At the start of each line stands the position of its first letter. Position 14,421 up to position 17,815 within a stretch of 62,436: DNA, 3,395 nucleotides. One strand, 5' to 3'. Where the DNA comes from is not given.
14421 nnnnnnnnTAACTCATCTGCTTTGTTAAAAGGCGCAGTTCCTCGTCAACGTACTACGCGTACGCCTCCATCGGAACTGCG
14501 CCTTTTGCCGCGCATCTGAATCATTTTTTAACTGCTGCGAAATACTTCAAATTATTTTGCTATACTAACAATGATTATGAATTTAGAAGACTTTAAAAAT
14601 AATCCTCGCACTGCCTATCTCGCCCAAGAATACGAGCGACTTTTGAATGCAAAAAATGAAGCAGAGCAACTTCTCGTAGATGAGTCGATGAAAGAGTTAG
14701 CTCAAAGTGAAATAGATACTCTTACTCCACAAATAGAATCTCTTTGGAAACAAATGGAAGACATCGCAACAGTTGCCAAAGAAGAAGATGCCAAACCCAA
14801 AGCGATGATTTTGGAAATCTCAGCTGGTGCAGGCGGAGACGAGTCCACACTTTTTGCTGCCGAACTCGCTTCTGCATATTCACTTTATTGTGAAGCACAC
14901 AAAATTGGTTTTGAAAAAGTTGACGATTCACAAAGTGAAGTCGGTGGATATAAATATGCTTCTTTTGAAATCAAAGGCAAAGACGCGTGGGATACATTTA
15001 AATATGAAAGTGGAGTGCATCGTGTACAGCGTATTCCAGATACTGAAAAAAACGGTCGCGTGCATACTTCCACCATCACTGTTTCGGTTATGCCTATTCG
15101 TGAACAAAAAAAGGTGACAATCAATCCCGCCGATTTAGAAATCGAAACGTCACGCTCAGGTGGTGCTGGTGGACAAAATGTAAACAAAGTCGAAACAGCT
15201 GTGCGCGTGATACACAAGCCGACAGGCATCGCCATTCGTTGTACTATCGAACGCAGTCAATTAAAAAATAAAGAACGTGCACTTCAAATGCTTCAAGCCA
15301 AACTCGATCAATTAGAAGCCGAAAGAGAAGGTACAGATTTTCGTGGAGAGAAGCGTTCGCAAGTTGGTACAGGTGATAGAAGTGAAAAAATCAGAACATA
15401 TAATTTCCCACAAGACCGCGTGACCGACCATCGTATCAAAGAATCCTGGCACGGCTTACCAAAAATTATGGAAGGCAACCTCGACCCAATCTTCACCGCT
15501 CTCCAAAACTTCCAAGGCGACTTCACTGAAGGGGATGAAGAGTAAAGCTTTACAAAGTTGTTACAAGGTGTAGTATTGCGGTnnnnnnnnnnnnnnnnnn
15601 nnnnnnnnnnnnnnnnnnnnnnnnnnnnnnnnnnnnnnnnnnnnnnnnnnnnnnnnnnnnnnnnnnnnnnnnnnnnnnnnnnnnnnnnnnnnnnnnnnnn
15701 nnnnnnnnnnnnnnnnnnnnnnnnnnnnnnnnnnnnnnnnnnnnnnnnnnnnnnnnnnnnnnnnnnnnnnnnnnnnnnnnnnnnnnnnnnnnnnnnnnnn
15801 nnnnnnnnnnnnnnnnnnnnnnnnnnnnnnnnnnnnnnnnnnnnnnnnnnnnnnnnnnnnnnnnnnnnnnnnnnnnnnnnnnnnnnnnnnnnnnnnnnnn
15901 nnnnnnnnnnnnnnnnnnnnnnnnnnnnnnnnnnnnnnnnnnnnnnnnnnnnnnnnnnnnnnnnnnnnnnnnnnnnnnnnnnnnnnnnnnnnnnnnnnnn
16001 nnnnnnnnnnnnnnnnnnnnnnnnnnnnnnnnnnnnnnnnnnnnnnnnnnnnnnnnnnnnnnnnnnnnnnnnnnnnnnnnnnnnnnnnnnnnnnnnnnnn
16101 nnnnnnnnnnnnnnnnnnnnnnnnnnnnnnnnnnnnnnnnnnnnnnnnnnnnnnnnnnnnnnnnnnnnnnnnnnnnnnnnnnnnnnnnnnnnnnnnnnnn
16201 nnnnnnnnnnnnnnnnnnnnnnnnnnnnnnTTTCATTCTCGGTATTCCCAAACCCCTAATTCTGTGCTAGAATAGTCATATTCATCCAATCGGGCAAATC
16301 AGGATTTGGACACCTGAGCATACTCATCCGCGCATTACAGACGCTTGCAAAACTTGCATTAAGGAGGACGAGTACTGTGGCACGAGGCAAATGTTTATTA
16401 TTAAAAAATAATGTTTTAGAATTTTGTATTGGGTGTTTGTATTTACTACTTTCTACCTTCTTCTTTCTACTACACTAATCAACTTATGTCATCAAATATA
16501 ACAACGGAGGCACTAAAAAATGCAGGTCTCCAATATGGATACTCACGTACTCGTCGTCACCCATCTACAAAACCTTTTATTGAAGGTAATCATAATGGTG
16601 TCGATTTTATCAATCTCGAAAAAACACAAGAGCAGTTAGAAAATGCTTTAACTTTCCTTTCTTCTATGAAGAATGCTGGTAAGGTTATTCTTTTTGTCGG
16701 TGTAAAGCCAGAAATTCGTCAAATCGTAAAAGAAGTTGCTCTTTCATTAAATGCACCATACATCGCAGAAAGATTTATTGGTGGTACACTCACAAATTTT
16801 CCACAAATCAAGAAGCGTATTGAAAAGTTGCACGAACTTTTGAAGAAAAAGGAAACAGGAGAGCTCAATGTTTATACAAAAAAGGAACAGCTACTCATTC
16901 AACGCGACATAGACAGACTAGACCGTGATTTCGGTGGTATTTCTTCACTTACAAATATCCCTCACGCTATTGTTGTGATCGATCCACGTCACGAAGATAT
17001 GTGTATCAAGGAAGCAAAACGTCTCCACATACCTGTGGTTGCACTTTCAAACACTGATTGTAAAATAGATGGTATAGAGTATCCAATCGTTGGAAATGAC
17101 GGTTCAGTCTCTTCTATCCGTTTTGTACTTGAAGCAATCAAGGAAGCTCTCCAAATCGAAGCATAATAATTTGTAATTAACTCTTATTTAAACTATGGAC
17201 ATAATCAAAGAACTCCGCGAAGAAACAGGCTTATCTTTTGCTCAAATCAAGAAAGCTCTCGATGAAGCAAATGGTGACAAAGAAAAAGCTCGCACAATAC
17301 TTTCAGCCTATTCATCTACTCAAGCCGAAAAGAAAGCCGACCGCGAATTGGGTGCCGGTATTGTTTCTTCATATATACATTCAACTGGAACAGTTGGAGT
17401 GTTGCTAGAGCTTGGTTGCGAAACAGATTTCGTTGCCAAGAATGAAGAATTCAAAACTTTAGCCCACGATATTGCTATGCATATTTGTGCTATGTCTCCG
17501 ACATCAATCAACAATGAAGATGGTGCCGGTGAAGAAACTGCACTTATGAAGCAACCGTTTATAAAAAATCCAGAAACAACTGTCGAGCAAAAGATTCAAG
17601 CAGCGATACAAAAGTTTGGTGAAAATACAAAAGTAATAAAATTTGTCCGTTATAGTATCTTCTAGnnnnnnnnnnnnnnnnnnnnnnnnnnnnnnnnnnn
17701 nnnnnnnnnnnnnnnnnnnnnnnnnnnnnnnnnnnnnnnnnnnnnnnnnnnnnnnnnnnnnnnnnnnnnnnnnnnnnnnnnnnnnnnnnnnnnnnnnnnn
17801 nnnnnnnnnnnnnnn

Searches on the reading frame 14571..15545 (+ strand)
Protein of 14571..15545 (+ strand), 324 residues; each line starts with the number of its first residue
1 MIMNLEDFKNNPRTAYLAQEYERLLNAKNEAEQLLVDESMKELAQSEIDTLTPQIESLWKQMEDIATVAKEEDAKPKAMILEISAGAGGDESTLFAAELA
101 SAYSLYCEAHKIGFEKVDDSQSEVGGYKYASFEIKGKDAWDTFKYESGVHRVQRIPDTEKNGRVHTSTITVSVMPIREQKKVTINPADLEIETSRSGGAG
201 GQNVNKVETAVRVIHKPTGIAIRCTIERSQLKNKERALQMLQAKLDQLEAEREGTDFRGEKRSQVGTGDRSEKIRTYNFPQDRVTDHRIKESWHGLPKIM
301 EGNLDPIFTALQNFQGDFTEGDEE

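Call 81: search_protein_families(library=pfam, proteins=[window:14571-15545:+], max_evalue=0.00001)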
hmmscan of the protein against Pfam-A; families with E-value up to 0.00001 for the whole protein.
window:14571-15545:+ (324 aa): 2 families
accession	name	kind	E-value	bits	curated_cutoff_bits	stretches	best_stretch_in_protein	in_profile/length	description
PF03462.23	PCRF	-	6.6e-46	157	24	1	17-171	40-194/194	PCRF domain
PF00472.26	RF-1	-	4e-39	133.6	35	1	179-288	2-116/116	RF-1 domain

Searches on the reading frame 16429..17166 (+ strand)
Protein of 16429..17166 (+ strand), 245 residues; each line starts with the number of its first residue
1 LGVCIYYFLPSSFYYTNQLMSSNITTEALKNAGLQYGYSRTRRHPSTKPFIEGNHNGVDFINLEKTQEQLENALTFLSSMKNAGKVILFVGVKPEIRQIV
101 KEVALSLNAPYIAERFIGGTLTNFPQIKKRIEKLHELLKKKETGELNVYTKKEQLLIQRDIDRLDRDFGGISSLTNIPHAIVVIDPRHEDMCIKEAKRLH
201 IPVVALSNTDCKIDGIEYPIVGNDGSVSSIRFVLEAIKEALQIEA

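Call 81: search_protein_families(library=pfam, proteins=[window:16429-17166:+], max_evalue=0.00001)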
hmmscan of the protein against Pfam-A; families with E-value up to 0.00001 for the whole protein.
window:16429-17166:+ (245 aa): 1 family
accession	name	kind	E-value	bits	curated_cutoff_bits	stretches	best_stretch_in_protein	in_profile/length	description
PF00318.25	Ribosomal_S2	-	7.4e-63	212.1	26.1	1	31-241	3-213/216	Ribosomal protein S2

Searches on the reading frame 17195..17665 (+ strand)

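Call 81: search_protein_families(library=pfam, proteins=[window:17195-17665:+], max_evalue=0.00001)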
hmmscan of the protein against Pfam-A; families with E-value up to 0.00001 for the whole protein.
window:17195-17665:+ (156 aa): 1 family
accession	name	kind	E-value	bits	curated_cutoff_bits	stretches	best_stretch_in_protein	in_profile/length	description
PF00889.24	EF_TS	-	4.3e-16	59.6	27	1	68-105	1-38/204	Elongation factor TS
